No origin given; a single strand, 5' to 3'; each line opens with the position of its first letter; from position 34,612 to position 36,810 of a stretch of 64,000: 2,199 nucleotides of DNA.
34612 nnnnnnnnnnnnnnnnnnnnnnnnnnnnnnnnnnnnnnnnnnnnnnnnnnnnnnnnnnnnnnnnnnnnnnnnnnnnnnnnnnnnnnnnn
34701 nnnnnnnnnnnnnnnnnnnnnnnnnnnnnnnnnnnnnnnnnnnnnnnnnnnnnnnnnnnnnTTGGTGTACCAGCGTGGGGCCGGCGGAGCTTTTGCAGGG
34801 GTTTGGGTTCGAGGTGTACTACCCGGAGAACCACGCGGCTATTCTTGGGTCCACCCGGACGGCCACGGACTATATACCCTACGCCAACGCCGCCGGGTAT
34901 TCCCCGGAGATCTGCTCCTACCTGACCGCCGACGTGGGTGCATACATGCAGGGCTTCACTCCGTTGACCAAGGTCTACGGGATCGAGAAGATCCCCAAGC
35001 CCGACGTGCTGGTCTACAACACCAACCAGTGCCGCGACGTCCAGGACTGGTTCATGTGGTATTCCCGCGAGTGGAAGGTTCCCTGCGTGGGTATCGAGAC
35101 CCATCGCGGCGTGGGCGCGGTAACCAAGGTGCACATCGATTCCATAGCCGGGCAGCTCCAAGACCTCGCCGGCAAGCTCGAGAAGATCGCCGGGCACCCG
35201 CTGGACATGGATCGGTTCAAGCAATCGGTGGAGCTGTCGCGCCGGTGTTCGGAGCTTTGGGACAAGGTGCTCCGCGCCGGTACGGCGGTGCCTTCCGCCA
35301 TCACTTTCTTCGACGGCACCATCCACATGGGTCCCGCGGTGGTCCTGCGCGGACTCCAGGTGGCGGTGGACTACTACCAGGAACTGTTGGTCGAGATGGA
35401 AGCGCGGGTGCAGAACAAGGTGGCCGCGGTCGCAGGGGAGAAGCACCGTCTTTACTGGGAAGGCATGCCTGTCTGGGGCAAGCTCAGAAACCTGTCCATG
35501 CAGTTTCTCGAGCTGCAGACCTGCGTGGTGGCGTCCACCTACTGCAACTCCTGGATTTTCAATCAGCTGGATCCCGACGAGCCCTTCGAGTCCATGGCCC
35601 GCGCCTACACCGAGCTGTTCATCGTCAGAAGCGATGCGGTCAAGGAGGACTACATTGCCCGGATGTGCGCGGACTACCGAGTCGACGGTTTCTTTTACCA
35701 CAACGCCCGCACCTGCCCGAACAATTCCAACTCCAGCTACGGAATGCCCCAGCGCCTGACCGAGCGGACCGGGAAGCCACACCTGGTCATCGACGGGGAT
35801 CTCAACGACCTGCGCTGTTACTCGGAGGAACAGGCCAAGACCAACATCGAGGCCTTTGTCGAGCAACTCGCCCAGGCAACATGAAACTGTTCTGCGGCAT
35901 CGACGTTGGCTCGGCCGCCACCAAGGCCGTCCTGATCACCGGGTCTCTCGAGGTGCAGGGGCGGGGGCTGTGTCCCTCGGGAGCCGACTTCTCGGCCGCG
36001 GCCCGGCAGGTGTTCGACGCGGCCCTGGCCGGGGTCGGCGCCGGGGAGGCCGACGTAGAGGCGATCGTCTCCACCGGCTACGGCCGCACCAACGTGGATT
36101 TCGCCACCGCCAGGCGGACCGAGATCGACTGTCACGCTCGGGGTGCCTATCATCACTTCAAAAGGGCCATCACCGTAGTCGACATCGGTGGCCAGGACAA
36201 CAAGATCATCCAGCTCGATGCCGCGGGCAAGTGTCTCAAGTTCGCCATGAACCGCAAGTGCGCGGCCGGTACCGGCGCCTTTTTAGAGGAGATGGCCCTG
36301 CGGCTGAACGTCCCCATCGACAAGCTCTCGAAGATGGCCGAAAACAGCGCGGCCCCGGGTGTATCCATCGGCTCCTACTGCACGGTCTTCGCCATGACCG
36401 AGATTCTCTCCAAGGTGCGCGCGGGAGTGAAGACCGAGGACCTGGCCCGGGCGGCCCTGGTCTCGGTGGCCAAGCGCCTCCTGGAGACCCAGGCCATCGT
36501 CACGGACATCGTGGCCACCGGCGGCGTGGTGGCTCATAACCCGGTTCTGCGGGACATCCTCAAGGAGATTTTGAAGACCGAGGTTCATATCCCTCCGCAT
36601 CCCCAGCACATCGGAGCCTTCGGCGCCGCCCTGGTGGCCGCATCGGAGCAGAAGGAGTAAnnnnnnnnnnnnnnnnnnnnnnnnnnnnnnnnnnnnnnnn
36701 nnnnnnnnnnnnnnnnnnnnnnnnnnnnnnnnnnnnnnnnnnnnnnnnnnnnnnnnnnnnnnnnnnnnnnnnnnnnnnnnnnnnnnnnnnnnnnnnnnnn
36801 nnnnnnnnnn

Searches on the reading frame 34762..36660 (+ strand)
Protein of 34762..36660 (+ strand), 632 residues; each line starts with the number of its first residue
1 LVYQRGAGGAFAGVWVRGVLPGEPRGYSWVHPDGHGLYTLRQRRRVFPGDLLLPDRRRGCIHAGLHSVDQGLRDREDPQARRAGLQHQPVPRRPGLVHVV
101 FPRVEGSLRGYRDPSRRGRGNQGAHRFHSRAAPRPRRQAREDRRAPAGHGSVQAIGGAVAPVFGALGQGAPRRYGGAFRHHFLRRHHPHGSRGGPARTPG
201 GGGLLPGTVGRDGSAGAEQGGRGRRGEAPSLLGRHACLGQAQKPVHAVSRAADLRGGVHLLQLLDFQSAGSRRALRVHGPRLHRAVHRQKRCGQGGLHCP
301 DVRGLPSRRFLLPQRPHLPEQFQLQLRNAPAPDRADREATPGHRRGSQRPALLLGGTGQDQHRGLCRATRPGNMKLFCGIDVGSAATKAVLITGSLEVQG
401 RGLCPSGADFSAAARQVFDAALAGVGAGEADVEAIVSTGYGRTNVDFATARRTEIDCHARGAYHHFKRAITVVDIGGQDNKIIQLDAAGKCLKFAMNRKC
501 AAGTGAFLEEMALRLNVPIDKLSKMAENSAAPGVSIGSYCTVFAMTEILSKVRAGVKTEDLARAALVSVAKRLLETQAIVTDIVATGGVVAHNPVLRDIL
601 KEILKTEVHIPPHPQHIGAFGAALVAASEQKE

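Call 11: search_protein_families(library=pfam, proteins=[window:34762-36660:+])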
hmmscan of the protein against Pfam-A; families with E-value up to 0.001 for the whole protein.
window:34762-36660:+ (632 aa): 1 family
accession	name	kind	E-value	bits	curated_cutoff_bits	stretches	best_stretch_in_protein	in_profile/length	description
PF01869.26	BcrAD_BadFG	-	2.2e-48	165.6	31.5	1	379-626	2-271/271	BadF/BadG/BcrA/BcrD ATPase family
